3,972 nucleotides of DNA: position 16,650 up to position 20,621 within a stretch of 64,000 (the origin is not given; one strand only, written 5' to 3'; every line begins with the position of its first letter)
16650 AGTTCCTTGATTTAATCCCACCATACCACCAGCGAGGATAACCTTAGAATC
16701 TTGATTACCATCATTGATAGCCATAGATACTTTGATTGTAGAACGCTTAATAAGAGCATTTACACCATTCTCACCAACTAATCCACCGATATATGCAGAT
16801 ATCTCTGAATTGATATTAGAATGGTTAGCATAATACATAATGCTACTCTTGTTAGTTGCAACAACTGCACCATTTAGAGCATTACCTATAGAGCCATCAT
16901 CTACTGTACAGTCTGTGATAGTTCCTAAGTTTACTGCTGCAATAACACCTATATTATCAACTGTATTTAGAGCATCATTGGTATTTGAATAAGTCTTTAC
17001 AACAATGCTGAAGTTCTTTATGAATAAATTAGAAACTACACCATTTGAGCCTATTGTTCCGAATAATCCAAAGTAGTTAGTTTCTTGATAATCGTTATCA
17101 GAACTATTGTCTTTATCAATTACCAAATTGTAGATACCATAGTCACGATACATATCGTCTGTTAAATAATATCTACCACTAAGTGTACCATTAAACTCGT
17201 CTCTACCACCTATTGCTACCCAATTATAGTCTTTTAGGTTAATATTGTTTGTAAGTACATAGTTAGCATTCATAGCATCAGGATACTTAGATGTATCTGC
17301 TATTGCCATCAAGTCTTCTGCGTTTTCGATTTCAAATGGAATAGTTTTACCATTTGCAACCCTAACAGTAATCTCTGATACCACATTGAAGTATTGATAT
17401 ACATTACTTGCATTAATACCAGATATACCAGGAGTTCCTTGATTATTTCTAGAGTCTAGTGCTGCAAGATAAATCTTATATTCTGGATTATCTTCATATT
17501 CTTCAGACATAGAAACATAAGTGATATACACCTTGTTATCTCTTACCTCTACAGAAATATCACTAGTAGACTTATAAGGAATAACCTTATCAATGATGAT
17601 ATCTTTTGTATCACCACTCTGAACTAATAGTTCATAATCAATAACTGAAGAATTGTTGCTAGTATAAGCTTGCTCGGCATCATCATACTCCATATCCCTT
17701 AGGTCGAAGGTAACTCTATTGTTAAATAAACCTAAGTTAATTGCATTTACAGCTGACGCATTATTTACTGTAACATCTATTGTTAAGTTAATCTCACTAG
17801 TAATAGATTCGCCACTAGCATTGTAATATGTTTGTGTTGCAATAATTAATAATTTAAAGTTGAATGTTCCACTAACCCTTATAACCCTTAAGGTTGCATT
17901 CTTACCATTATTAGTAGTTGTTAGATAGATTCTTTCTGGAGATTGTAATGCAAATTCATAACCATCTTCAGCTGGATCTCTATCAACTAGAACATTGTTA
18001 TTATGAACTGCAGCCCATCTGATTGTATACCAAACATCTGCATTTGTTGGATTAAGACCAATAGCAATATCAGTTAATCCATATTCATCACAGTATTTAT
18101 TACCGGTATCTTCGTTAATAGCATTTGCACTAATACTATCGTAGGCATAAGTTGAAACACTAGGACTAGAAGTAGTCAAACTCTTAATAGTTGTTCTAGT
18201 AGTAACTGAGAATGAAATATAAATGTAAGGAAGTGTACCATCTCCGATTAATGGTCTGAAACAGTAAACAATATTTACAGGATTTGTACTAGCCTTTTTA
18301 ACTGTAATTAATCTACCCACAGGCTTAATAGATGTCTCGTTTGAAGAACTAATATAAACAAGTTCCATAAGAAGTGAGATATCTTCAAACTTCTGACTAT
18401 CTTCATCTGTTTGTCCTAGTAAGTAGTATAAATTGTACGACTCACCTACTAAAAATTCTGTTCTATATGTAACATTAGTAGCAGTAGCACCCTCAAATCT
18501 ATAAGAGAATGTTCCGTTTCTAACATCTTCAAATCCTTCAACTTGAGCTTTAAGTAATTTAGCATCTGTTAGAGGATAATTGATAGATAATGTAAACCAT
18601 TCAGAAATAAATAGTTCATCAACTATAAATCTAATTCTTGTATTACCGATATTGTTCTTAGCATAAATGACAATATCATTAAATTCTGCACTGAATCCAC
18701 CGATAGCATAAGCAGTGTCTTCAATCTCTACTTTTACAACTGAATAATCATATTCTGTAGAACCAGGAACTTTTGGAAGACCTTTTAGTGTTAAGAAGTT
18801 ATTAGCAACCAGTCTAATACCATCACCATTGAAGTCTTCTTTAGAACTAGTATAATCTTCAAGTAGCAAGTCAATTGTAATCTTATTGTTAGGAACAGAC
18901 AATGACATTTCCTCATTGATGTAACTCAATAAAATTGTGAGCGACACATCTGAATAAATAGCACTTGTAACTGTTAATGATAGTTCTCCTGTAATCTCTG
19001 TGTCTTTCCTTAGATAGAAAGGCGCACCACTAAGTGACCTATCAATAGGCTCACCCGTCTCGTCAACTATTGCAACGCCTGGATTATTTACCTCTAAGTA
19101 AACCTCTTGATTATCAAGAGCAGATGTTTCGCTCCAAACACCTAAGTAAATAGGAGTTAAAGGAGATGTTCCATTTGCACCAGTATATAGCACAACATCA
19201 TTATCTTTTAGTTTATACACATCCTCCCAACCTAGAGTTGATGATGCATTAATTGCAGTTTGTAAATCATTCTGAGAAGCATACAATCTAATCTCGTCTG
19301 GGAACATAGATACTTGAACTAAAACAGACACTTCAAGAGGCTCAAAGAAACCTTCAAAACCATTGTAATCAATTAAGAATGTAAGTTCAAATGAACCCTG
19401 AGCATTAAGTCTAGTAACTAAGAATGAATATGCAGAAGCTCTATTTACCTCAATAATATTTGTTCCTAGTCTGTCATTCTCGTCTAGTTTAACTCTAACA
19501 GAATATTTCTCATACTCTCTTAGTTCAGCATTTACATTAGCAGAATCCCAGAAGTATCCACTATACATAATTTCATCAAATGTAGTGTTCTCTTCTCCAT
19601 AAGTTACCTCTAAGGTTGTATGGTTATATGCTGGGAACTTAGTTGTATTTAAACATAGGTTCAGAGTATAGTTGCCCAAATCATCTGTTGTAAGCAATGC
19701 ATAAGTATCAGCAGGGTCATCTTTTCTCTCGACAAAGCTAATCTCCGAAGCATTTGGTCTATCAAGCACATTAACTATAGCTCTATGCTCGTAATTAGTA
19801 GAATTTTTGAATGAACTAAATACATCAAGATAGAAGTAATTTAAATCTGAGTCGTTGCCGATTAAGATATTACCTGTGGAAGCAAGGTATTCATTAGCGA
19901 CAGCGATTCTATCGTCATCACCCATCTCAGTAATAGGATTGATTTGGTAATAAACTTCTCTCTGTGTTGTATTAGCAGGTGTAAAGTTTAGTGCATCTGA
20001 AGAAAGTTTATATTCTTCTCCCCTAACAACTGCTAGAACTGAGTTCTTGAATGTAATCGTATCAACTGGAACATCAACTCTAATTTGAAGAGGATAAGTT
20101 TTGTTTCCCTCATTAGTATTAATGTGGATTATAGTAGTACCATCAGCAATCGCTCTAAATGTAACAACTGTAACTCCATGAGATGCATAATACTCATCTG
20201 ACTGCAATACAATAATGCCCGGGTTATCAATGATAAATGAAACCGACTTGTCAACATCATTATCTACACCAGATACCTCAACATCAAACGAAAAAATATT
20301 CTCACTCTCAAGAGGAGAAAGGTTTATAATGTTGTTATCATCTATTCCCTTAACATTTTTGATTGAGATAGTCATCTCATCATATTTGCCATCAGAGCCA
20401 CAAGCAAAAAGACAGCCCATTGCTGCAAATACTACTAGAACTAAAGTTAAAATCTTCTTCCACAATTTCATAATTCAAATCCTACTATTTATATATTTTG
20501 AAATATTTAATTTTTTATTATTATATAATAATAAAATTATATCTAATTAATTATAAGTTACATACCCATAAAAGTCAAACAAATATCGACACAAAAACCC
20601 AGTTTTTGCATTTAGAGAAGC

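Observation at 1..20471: A 20.5-kb open reading frame that the ORF track does not show: giant gene A runs off the left edge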

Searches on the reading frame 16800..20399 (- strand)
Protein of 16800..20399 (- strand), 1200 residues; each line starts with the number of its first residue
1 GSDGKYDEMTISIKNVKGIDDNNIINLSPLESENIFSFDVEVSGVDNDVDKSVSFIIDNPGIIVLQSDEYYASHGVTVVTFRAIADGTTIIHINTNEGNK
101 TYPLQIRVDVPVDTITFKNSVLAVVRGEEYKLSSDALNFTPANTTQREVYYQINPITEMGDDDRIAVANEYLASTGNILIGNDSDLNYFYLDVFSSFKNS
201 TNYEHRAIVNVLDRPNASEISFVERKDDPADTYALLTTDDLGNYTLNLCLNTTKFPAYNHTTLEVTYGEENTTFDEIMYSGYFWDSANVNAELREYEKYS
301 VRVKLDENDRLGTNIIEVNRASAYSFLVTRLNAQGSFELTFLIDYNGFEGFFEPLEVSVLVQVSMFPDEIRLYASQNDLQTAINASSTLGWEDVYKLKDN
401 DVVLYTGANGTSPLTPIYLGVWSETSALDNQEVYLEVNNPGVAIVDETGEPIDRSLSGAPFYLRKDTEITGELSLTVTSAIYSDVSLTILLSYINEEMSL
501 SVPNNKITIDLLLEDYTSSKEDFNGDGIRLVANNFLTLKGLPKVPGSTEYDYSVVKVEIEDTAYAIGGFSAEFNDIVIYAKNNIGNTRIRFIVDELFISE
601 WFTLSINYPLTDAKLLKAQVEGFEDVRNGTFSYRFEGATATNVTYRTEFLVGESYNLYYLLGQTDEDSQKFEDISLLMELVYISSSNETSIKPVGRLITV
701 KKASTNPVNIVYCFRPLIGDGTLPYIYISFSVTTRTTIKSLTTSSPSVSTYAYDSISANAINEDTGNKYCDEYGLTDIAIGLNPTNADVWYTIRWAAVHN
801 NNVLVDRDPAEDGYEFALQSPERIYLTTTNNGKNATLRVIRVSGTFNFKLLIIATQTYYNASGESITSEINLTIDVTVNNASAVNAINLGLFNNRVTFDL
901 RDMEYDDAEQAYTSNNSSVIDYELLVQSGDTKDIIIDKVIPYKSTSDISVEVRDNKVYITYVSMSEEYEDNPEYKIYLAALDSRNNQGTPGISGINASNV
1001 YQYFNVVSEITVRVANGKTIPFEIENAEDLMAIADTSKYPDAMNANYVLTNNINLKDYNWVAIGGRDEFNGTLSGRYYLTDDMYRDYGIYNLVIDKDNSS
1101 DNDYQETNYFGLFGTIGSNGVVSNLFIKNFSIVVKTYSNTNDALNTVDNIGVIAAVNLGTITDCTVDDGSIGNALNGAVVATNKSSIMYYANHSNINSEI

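Call 87: predict_structure(alignment_id=A4)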
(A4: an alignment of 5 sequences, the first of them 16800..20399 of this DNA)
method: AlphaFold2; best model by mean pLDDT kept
length: 1200 residues; sequences in the alignment: 5
mean_pLDDT: 57.5   pTM: 0.32
mean pLDDT of the five models: 57.5, 57.0, 55.5, 55.2, 48.3
residues with pLDDT >= 90: 7; 70-90: 406; 50-70: 288; < 50: 499
segments of 3 or more residues with pLDDT < 50: 199-201, 230-232, 250-254, 269-296, 307-313, 385-412, 493-508, 513-554, 569-575, 578-580, 582-585, 594-603, 607-681, 693-698, 712-789, 795-823, 827-848, 856-872, 878-893, 923-936, 983-993, 1078-1084, 1099-1107, 1136-1148, 1168-1200
pLDDT, mean of each block of 10 residues (from residue 1): 64 83 77 85 81 83 87 83 85 80 85 72 77 76 76 71 79 86 78 72 67 71 69 70 74 53 70 35 26 44 58 65 78 71 71 78 69 62 45 40 40 65 61 81 77 78 71 76 68 38 40 43 39 40 38 54 53 46 51 43 47 34 29 24 22 23 29 29 60 50 54 39 28 26 38 38 41 41 42 47 41 46 46 46 47 50 39 49 26 60 69 65 44 47 73 74 57 69 46 55 61 77 85 75 86 72 76 69 60 60 45 76 74 48 40 63 60 33 29 23
secondary structure, 60 per line:
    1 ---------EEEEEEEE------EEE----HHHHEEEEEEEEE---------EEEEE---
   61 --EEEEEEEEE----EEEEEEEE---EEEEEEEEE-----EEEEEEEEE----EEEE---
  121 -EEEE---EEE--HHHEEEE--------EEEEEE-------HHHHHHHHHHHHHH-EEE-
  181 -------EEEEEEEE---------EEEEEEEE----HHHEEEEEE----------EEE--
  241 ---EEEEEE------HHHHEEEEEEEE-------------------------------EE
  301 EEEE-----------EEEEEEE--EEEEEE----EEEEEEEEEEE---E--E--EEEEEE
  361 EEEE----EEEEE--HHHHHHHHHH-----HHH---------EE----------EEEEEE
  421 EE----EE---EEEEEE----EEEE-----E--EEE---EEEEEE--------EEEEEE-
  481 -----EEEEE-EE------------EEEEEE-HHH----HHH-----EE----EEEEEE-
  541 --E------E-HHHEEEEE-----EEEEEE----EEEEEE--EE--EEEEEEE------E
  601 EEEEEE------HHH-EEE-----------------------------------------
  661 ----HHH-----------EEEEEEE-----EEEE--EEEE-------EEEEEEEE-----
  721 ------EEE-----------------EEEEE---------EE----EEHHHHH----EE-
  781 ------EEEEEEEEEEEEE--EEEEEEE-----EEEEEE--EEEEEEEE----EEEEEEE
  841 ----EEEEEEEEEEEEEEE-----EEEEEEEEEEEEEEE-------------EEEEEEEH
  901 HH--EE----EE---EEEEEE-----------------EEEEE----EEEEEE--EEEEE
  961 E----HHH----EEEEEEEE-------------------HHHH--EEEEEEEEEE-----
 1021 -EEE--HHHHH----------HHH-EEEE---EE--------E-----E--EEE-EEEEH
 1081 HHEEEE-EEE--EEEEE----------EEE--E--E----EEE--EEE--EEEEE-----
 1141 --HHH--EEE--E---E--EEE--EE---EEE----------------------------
elements in order (helices of 4 or more, strands of 3 or more residues): E10-17 E24-26 H31-34 E35-43 E53-57 E63-71 E76-83 E87-95 E101-109 E114-117 E122-125 E129-131 E137-140 E149-154 H162-175 E177-179 E188-195 E205-212 E220-225 E236-238 E244-249 H256-259 E260-267 E299-304 E316-322 E325-330 E335-345 E355-364 E369-373 H376-385 E415-422 E432-437 E442-445 E454-456 E460-465 E474-479 E486-490 E506-511 E534-539 E555-559 E565-570 E575-580 E587-593 E600-606 E617-619 E679-685 E691-694 E697-700 E708-715 E727-729 E747-751 H769-773 E787-799 E802-808 E814-819 E822-829 E834-840 E845-859 E865-879 E893-899 E916-921 E939-943 E948-953 E956-961 E973-980 H1000-1003 E1006-1015 E1022-1024 H1027-1031 E1046-1049 E1072-1074 E1076-1079 E1083-1086 E1088-1090 E1093-1097 E1108-1110 E1121-1123 E1126-1128 E1131-1135 E1148-1150 E1160-1162 E1170-1172

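Call 89: fold_search(model_id=the predicted structure, library=pdb)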
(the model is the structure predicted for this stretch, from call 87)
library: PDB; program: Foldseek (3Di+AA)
matches with E <= 10: 1906; with E <= 0.001: 154
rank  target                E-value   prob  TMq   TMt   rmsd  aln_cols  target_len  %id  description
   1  9hcj_10               1.3e-17  1.00  0.11  0.08  57.3      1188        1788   11  D. discoideum nuclear pore complex (released 2024-12-25)
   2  7r5k_10               5.1e-16  1.00  0.12  0.09  59.1      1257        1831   10  Human nuclear pore complex (constricted) (released 2022-06-22)
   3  9ijj_O                8.3e-16  1.00  0.09  0.08  101.6      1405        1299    7  In situ structure of the central apparatus in mouse sperm axoneme. (released 2025-06-04)
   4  9ijj_h                1.1e-14  1.00  0.10  0.09  32.5      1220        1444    7  In situ structure of the central apparatus in mouse sperm axoneme. (released 2025-06-04)
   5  4aq1_A                3.4e-14  1.00  0.10  0.14  45.0       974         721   11  Structure of the SbsB S-layer protein of Geobacillus stearothermophilus PV72p2 in complex with nanobody KB6 (released 2012-06-13)
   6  7som_D                6.4e-14  1.00  0.09  0.08  49.5      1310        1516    7  Ciliary C2 central pair apparatus isolated from Chlamydomonas reinhardtii (released 2022-04-13)
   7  4uj6                  1.2e-13  1.00  0.13  0.18  24.5       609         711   12  Structure of surface layer protein SbsC, domains 1-6 (released 2016-04-27)
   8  5ftx                  4.2e-13  1.00  0.09  0.15  40.1       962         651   10  Structure of surface layer protein SbsC, domains 4-9 (released 2017-02-22)
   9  6hhu_A                4.0e-12  1.00  0.11  0.18  30.8       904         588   10  Structure of the Bacillus anthracis Sap S-layer assembly domain (released 2019-07-24)
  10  4uic                  4.9e-12  1.00  0.13  0.18  24.1       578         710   12  Crystal structure of the S-layer protein rSbsC(31-844) (released 2016-04-13)
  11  9ijj_C                8.0e-12  1.00  0.12  0.14  50.4      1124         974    8  In situ structure of the central apparatus in mouse sperm axoneme. (released 2025-06-04)
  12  5dzv_B                3.1e-11  1.00  0.13  0.25  33.1       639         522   10  Protocadherin alpha 7 extracellular cadherin domains 1-5 (released 2016-05-04)
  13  5j5j_A                3.4e-11  1.00  0.10  0.18  19.1       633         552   11  Crystal structure of a chimera of human Desmocollin-2 EC1 and human Desmoglein-2 EC2-EC5 (released 2016-06-22)
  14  7z47_G                3.8e-11  1.00  0.08  0.10  48.4       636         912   12  Tail of bacteriophage SU10 (released 2022-08-10)
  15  3b43                  4.0e-11  1.00  0.14  0.25  26.5       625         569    9  I-band fragment I65-I70 from titin (released 2008-01-22)
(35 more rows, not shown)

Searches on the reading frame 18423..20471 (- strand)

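Call 24: search_protein_families(library=pfam, proteins=[window:18423-20471:-], max_evalue=1)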
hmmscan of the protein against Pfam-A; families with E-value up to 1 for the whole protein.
window:18423-20471:- (683 aa): 1 family
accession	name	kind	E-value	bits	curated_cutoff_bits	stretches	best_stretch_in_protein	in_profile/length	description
PF09139.17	Tam41_Mmp37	-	0.15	11.8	24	1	132-230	122-219/322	Phosphatidate cytidylyltransferase, mitochondrial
